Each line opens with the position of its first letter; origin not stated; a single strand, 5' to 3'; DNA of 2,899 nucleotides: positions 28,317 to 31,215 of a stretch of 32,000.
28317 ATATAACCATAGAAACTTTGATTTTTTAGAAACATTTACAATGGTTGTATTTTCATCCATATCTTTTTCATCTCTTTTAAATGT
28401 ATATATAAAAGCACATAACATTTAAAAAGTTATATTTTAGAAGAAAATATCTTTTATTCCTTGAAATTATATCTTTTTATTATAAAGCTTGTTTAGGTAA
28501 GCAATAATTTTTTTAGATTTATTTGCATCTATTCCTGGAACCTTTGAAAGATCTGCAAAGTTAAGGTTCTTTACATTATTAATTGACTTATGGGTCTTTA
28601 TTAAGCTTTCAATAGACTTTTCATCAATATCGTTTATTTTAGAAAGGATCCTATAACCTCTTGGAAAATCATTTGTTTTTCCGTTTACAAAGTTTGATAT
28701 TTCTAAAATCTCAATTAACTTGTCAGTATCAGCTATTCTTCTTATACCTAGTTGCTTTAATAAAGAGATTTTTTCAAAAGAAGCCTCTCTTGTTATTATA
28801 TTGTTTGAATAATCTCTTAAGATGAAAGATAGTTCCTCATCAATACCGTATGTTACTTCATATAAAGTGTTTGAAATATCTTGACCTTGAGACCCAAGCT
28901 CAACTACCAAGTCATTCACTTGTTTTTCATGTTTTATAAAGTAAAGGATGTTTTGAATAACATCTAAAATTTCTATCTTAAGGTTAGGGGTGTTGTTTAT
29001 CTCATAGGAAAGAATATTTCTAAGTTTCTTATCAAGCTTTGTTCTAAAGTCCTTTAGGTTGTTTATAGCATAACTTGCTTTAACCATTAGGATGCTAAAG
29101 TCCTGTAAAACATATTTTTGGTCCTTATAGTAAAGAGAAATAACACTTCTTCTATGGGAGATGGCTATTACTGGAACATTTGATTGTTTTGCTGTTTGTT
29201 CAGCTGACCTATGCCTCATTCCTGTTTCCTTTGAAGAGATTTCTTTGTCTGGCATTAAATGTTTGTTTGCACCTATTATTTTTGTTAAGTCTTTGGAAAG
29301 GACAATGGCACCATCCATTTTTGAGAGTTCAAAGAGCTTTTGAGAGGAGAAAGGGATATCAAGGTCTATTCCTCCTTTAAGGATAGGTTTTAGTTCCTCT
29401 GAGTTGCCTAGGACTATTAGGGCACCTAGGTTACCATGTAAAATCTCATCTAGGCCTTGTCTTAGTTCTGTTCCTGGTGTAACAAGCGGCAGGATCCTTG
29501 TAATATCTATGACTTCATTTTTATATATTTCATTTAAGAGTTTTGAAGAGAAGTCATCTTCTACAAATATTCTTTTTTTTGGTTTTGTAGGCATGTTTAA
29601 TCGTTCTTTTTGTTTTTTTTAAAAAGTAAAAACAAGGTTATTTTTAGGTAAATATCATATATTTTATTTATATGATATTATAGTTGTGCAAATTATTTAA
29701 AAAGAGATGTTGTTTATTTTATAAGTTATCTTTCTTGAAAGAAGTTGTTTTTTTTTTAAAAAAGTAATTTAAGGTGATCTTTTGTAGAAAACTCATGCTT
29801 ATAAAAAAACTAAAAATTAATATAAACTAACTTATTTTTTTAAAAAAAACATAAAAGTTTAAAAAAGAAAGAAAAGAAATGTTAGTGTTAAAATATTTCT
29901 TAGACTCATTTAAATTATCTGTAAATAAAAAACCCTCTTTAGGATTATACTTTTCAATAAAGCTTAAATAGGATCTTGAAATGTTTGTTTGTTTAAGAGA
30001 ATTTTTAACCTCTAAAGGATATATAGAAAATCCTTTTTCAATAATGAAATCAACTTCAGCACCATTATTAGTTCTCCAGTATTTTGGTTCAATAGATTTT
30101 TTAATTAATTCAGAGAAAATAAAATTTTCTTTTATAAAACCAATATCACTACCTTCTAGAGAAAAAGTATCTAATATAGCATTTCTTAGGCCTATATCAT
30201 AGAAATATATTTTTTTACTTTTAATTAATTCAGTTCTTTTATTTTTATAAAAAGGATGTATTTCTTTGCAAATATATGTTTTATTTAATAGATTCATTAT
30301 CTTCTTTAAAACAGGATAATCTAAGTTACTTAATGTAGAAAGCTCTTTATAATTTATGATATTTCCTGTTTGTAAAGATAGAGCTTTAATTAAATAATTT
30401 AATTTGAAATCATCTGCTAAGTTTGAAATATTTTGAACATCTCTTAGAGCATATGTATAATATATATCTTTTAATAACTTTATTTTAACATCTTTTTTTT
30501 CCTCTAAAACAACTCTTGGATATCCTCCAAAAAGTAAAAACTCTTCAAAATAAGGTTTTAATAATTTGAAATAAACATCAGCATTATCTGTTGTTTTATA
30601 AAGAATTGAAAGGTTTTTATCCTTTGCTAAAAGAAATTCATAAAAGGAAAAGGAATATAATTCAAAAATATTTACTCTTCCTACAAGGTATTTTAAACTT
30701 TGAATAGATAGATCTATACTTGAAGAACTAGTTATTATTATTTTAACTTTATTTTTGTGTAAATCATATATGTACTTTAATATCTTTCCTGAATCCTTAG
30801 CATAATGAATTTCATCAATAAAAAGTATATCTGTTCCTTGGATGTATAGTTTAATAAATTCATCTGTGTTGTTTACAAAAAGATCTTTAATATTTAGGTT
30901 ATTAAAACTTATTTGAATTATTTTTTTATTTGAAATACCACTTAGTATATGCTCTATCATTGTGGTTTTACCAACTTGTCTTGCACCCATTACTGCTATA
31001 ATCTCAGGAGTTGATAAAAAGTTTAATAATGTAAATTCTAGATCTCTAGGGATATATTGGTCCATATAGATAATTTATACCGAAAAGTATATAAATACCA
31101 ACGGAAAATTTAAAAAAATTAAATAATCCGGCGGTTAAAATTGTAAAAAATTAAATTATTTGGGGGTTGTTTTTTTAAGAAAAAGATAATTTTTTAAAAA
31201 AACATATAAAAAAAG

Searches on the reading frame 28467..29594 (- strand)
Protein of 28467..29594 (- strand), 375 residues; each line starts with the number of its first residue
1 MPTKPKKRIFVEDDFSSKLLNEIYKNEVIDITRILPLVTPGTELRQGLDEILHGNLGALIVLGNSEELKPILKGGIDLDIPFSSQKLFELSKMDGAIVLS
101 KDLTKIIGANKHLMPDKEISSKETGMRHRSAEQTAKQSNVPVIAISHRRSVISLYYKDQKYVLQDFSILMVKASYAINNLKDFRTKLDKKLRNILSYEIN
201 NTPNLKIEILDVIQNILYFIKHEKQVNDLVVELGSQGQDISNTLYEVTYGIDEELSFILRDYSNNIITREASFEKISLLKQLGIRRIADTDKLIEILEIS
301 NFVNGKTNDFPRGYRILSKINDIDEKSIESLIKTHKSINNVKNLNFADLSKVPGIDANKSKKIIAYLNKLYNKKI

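Call 38: search_protein_families(library=pfam, proteins=[window:28467-29594:-], max_evalue=0.001)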
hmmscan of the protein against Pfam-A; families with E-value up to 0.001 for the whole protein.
window:28467-29594:- (375 aa): 3 families
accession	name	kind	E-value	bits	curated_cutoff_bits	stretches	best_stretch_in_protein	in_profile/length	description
PF02457.21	DAC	-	7.5e-26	90.5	27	1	46-159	2-118/119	DisA bacterial checkpoint controller nucleotide-binding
PF10635.14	DisA-linker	-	4.2e-16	59.5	25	1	163-300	1-136/142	DisA bacterial checkpoint controller linker region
PF14520.12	HHH_5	-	3.3e-05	24.7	27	1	315-368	2-56/57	Helix-hairpin-helix domain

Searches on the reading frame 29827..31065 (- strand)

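Call 38: search_protein_families(library=pfam, proteins=[window:29827-31065:-], max_evalue=0.001)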
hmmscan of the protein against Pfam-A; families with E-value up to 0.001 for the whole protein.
window:29827-31065:- (412 aa): 4 families
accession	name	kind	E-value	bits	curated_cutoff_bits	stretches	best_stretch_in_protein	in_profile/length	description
PF13635.12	DUF4143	-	1.7e-33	116.1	28.1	1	208-355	2-159/160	Domain of unknown function (DUF4143)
PF13173.12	AAA_14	-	1.1e-28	100.3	27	1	21-145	3-129/129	AAA domain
PF13401.12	AAA_22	-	0.0003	21.6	27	0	19-51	4-38/130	AAA domain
PF00004.35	AAA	-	0.00039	21.3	21.2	1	25-114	3-109/131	ATPase family associated with various cellular activities (AAA)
